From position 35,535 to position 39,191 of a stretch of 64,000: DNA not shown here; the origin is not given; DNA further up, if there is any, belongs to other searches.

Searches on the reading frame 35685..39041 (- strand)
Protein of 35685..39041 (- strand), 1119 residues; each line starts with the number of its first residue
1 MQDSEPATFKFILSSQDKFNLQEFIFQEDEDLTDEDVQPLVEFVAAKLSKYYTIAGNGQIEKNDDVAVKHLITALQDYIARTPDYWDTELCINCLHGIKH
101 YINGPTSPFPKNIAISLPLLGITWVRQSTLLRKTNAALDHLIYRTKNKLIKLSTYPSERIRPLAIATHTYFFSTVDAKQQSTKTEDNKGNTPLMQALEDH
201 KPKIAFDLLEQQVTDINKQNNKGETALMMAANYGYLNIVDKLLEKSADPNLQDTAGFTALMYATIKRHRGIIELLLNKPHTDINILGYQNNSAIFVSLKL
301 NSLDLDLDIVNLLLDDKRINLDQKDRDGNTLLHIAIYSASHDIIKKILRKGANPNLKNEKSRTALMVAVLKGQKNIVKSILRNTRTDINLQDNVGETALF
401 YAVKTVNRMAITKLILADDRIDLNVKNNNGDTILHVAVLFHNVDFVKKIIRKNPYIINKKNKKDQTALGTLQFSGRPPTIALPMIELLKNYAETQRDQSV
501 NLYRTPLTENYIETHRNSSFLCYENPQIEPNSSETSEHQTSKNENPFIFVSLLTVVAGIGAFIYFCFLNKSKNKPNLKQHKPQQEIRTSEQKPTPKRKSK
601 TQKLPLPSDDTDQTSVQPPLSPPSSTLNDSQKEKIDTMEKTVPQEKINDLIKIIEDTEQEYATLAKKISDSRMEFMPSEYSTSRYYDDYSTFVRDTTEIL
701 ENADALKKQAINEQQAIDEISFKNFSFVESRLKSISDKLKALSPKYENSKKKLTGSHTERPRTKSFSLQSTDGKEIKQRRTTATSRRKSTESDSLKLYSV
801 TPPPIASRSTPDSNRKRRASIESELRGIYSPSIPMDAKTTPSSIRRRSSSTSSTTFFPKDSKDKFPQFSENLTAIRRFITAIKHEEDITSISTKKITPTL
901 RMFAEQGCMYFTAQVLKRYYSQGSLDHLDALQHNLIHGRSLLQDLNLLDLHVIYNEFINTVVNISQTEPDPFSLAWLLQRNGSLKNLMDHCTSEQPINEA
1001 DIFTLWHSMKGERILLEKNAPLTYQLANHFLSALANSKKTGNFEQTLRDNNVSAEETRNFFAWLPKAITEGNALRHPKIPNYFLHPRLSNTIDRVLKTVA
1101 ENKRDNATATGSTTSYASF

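Call 16: find_encoding_contigs(protein=window:35685-39041:-, flank=10000, max_places=4)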
Protein window:35685-39041:- (1119 aa): no gene with exactly this product is on record in the collection.

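Call 18: search_protein_families(library=ncbifam, proteins=[window:35685-39041:-], max_evalue=0.001)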
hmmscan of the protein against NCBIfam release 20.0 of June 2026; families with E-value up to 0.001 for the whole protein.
window:35685-39041:- (1119 aa): 8 families
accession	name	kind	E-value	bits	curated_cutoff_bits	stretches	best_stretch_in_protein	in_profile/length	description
NF043022.1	T4SS_AnkG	equivalog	1.3e-26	93.4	500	3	259-370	333-445/455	Dot/Icm T4SS effector AnkG/AnkZ/LegA7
NF043023.1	T4SS_AnkH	equivalog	9e-22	77.4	600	3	180-278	23-120/467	Dot/Icm T4SS effector AnkH/LegA3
NF043028.1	T4SS_AnkX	equivalog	4.2e-20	71.5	1400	2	214-349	572-706/938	Dot/Icm T4SS effector AnkN/AnkX/LegA8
NF043029.1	T4SS_AnkY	equivalog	7e-19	67.7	600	3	360-446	457-540/543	Dot/Icm T4SS effector AnkY/LegA9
NF041931.2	MzaA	equivalog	4.7e-18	65.4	800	2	215-277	27-89/726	MZA anti-phage system associated sigma-70 family RNA polymerase sigma factor MzaA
NF043027.1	T4SS_AnkQ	equivalog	3.6e-09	35.8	700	0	288-362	325-398/496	Dot/Icm T4SS effector AnkQ/LegA10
NF043019.1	T4SS_AnkC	equivalog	3.4e-06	26.2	450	0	315-361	114-160/459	Dot/Icm T4SS effector AnkC/LegA12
TIGR00870.1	trp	subfamily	0.0003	19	498.75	0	359-452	15-105/747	transient-receptor-potential calcium channel protein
